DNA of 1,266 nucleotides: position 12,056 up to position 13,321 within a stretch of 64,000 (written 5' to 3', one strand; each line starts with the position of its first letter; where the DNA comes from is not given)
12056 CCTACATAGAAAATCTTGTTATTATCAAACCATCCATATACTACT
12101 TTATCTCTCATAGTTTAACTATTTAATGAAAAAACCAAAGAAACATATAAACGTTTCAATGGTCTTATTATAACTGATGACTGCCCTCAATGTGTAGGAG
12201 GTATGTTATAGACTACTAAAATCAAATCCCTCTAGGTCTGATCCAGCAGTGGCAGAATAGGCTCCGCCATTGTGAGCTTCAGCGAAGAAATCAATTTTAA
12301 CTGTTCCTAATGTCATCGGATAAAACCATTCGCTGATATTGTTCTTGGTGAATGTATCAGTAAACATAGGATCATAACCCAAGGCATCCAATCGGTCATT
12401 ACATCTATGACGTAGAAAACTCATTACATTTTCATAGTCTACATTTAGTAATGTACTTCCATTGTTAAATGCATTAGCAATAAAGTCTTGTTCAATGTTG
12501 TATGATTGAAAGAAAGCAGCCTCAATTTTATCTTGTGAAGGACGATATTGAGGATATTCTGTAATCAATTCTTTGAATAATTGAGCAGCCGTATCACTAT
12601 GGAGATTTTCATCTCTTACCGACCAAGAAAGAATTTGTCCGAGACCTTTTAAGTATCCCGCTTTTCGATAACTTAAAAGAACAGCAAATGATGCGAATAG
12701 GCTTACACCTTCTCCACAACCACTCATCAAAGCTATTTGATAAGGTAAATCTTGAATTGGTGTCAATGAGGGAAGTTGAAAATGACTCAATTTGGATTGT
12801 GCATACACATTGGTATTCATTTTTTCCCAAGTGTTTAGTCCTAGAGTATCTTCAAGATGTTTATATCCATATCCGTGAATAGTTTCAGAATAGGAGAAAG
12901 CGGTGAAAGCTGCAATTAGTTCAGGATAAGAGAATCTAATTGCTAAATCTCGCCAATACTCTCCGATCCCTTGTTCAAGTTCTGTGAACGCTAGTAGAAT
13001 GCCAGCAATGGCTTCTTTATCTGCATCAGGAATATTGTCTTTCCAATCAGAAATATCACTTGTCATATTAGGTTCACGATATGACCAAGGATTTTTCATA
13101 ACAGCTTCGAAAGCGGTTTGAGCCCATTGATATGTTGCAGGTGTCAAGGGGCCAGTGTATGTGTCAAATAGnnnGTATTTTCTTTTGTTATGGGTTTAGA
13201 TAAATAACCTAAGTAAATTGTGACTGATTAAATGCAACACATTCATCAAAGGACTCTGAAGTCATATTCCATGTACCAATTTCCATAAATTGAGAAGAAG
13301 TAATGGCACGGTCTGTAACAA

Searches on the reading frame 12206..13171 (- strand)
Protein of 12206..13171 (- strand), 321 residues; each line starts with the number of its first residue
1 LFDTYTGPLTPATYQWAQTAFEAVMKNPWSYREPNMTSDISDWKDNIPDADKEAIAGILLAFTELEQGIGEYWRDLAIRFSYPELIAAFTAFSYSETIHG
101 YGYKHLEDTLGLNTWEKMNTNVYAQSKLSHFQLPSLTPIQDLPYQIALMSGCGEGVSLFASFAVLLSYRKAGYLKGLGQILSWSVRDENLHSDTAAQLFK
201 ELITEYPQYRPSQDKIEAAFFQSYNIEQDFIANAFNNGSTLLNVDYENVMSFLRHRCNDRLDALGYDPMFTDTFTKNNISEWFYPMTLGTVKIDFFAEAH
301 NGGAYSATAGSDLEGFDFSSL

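Call 87: search_protein_families(library=pfam, proteins=[window:12206-13171:-], max_evalue=0.01)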
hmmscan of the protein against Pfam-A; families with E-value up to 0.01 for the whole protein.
window:12206-13171:- (321 aa): 1 family
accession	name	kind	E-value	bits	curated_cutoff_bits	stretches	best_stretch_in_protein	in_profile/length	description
PF00268.27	Ribonuc_red_sm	-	6.2e-43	147.6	33.6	1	10-276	5-279/281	Ribonucleotide reductase, small chain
